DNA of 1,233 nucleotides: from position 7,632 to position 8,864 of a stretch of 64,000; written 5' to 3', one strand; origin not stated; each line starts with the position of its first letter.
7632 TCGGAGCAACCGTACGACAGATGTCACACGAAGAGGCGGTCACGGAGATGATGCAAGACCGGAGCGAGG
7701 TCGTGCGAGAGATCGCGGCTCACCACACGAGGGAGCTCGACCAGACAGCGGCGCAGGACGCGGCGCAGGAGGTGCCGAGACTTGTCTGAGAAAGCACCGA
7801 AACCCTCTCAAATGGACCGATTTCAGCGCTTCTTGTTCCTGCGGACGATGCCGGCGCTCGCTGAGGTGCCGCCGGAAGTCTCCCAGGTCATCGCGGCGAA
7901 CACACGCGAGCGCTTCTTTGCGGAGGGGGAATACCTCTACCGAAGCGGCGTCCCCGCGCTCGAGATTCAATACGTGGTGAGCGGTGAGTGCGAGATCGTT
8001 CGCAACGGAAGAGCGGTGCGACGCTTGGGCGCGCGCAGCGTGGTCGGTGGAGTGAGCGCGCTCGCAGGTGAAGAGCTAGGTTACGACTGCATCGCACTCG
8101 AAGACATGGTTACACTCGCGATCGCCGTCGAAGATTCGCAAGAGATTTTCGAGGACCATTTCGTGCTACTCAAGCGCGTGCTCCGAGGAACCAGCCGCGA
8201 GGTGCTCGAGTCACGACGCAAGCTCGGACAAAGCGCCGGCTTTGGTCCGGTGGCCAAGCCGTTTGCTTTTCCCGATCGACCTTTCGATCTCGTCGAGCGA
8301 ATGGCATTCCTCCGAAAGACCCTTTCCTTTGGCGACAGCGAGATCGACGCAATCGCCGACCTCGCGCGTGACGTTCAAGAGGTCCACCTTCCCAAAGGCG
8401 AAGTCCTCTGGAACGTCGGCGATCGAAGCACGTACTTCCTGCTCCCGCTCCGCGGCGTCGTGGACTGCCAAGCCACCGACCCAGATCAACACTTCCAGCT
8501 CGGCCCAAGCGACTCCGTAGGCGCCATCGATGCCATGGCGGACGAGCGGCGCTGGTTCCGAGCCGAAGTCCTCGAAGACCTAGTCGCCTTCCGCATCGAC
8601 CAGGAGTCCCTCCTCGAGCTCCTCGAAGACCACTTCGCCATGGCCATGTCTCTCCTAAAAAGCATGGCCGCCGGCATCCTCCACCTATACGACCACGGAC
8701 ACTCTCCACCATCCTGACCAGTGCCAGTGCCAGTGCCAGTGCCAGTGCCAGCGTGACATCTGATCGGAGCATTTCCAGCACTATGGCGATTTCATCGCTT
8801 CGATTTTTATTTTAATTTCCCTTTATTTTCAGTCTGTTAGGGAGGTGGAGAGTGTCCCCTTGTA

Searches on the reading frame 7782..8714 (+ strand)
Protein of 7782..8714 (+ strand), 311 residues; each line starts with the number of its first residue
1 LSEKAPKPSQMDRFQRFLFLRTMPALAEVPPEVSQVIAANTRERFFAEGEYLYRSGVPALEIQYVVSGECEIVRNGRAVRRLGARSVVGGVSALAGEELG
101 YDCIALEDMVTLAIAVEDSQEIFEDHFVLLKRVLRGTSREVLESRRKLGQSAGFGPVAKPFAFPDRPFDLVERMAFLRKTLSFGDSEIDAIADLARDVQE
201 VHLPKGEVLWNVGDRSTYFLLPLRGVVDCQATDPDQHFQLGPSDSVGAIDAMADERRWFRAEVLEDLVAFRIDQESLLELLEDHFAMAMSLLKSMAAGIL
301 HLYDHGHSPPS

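Call 59: search_protein_families(library=pfam, proteins=[window:7782-8714:+], max_evalue=0.00001)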
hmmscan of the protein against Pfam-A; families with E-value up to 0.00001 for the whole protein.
window:7782-8714:+ (311 aa): 1 family
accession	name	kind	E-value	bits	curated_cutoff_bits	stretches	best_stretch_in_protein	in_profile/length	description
PF00027.35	cNMP_binding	-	5.1e-22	78.1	27.5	2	201-284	2-89/89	Cyclic nucleotide-binding domain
